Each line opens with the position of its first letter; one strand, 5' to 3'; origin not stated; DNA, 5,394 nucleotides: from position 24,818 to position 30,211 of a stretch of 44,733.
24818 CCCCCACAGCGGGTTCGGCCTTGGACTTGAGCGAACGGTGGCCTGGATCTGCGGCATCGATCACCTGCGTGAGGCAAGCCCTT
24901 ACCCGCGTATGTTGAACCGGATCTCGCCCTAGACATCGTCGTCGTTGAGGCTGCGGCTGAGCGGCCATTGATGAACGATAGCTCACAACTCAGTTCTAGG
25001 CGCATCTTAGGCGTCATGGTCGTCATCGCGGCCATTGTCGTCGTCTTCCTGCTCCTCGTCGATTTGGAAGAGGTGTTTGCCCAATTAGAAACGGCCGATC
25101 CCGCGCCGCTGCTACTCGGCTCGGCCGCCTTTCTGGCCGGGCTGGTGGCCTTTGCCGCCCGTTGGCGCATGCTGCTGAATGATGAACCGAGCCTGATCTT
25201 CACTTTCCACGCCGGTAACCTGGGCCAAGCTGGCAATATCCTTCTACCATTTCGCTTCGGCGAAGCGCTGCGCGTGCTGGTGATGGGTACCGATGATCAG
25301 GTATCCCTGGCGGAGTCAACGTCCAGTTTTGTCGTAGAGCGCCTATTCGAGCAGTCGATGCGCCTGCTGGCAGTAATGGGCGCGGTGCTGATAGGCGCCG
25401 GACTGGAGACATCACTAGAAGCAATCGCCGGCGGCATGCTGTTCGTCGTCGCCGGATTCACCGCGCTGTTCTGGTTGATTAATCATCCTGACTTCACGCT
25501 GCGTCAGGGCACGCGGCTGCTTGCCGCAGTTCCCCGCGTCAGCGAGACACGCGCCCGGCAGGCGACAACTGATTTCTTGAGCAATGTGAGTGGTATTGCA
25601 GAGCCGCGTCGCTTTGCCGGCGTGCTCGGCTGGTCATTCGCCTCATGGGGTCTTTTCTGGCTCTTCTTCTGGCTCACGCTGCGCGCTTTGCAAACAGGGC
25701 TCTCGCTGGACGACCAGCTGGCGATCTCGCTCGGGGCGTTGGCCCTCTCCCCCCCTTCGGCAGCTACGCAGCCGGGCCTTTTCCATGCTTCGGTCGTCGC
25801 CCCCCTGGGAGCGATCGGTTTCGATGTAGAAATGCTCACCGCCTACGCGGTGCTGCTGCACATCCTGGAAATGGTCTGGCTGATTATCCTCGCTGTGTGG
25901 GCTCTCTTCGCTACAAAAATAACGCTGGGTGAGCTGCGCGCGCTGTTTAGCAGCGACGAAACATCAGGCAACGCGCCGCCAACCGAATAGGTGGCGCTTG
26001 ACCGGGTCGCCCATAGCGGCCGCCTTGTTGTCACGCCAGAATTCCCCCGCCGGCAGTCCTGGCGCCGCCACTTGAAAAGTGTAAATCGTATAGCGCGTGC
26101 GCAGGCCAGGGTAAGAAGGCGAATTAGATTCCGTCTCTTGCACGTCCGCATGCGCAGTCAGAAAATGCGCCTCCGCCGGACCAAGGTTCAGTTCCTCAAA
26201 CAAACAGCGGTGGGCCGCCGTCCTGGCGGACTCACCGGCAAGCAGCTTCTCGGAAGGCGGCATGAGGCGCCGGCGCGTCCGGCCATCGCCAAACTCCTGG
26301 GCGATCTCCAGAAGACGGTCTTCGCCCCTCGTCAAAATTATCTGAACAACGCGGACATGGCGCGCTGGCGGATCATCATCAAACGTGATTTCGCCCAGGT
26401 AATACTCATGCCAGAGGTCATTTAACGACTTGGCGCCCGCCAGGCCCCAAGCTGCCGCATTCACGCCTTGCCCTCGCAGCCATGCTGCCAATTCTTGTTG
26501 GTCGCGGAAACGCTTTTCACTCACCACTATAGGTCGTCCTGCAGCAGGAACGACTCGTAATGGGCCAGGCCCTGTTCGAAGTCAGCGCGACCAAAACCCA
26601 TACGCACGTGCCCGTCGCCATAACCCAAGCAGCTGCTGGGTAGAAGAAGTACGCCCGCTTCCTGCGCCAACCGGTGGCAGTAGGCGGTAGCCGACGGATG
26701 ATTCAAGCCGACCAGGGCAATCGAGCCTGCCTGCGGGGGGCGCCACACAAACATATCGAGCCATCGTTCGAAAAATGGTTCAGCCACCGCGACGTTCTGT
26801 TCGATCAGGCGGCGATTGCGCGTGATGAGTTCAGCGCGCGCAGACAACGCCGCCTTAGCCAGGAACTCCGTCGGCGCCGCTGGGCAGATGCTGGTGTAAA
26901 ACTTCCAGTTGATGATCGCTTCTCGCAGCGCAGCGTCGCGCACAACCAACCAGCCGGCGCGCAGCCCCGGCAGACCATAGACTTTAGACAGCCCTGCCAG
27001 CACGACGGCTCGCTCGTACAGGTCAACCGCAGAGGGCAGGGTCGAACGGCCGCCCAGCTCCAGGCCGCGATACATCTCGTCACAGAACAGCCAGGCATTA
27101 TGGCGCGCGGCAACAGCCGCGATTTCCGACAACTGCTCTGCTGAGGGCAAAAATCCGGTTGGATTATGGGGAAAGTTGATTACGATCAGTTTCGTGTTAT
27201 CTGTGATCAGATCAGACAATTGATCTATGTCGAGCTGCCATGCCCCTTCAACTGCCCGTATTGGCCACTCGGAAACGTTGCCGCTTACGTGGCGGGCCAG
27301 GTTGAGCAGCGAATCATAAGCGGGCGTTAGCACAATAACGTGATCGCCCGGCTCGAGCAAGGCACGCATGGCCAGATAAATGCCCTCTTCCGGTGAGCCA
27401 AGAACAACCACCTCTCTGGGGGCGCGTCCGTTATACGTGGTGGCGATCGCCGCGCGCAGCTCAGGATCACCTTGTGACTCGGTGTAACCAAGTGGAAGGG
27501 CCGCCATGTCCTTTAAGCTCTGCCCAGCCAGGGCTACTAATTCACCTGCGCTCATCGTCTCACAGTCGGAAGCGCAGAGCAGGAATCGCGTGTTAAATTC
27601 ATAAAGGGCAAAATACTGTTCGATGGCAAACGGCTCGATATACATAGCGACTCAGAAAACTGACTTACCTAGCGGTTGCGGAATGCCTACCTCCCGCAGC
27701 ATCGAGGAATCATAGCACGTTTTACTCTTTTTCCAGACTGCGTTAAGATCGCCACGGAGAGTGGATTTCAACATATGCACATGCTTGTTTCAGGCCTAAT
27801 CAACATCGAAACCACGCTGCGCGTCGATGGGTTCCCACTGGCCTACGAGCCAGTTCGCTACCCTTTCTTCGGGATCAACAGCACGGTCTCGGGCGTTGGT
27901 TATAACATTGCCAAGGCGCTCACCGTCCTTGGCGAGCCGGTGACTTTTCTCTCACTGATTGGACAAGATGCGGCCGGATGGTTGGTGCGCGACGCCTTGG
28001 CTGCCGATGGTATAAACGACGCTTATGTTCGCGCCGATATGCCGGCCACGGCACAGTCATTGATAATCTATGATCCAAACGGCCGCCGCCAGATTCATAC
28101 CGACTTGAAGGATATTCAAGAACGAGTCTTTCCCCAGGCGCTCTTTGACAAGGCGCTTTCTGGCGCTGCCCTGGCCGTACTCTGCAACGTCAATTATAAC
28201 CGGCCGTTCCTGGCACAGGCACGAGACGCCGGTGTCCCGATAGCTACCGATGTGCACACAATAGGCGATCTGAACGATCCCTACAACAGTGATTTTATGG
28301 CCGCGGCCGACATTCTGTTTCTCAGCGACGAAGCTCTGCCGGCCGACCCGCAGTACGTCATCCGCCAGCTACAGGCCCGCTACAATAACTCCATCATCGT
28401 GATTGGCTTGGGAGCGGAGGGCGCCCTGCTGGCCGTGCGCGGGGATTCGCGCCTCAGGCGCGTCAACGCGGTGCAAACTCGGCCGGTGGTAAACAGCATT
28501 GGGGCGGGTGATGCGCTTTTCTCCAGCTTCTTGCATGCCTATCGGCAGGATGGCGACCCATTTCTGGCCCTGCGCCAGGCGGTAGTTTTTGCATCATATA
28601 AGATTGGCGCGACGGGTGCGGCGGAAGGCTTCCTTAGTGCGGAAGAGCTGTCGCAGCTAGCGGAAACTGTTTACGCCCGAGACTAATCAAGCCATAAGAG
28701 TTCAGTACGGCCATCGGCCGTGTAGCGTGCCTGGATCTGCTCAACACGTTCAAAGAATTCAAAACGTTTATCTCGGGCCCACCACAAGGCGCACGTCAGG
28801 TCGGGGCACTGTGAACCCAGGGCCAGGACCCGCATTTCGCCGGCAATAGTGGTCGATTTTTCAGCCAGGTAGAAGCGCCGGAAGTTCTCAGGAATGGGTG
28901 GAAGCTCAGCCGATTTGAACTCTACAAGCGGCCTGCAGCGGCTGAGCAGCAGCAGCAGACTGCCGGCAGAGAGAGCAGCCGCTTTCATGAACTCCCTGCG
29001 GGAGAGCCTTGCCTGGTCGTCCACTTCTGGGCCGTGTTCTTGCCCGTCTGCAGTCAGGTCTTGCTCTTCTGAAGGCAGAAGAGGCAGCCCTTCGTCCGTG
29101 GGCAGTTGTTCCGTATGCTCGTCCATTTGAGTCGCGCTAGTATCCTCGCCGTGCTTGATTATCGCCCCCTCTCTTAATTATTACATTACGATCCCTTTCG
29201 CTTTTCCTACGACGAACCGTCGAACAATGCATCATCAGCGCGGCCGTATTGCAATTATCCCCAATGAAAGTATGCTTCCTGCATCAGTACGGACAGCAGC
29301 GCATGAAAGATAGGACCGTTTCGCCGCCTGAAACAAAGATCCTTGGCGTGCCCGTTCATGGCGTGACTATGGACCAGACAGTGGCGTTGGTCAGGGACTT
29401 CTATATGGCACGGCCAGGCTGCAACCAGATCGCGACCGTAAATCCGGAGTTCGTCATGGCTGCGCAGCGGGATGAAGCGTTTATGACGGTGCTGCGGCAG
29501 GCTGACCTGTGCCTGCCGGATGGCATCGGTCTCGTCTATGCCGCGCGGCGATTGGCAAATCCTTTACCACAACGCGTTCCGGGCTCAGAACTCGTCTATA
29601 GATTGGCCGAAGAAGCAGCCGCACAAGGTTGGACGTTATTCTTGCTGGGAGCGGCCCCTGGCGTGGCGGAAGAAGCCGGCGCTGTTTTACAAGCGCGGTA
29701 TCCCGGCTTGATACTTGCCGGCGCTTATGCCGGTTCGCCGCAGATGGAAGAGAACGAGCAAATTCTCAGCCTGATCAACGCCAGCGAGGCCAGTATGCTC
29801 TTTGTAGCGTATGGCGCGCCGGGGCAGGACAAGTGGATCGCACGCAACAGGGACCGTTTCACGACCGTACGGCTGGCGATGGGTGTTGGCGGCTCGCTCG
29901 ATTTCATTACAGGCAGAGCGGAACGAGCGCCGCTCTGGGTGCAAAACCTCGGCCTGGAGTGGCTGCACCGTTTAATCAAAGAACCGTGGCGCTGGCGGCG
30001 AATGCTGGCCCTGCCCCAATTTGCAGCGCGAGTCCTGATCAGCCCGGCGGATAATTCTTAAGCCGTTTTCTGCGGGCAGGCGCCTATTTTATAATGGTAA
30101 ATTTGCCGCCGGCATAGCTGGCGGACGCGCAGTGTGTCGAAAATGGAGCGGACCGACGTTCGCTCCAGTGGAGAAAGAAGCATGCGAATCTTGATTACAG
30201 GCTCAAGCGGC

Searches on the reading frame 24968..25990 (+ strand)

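Call 22: search_protein_families(library=pfam, proteins=[window:24968-25990:+], max_evalue=0.00001)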
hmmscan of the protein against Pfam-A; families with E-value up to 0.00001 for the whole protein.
window:24968-25990:+ (340 aa): 1 family
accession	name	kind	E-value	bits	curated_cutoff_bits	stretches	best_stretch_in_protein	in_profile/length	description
PF03706.18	LPG_synthase_TM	-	7.5e-31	108.2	33.4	1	16-307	5-300/302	Lysylphosphatidylglycerol synthase TM region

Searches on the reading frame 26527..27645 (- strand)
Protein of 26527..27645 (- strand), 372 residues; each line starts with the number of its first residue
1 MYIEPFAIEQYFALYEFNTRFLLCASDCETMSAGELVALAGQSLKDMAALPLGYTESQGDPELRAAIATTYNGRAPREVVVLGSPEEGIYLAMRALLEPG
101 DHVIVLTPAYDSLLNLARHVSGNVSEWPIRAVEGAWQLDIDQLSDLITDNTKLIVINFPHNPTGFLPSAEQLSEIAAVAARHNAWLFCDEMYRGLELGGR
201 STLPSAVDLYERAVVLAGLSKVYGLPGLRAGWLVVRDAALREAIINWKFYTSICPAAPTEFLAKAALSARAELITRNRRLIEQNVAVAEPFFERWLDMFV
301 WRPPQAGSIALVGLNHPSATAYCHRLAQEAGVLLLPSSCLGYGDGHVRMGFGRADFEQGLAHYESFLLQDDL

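Call 22: search_protein_families(library=pfam, proteins=[window:26527-27645:-], max_evalue=0.00001)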
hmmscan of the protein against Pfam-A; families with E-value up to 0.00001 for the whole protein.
window:26527-27645:- (372 aa): 2 families
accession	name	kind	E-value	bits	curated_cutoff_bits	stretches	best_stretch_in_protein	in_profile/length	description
PF00155.27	Aminotran_1_2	-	4.3e-49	168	19.7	1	52-351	36-346/361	Aminotransferase class I and II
PF00266.25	Aminotran_5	-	1.2e-08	34.8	21.5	1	62-190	47-176/371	Aminotransferase class-V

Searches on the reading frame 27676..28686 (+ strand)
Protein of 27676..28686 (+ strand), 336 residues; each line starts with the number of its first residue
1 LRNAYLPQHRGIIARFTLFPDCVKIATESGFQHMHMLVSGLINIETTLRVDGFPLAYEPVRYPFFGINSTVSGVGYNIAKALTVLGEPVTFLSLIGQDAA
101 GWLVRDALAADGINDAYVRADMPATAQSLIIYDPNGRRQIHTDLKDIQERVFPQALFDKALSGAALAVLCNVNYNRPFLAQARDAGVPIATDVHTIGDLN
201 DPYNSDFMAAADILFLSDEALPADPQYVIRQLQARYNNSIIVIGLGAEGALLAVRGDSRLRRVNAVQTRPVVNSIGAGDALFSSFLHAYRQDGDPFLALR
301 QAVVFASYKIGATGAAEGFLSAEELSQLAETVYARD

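Call 22: search_protein_families(library=pfam, proteins=[window:27676-28686:+], max_evalue=0.00001)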
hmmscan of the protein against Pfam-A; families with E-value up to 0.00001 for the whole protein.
window:27676-28686:+ (336 aa): 1 family
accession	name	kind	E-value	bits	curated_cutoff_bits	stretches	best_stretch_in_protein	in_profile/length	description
PF00294.29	PfkB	-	1.4e-23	84.2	25.8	1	38-317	6-297/302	pfkB family carbohydrate kinase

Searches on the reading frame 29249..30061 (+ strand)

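Call 22: search_protein_families(library=pfam, proteins=[window:29249-30061:+], max_evalue=0.00001)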
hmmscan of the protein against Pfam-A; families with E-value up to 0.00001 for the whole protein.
window:29249-30061:+ (270 aa): 1 family
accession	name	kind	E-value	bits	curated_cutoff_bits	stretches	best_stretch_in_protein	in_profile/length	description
PF03808.19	Glyco_tran_WecG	-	9e-62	208.2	27.4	1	85-252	1-167/168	Glycosyl transferase WecG/TagA/CpsF family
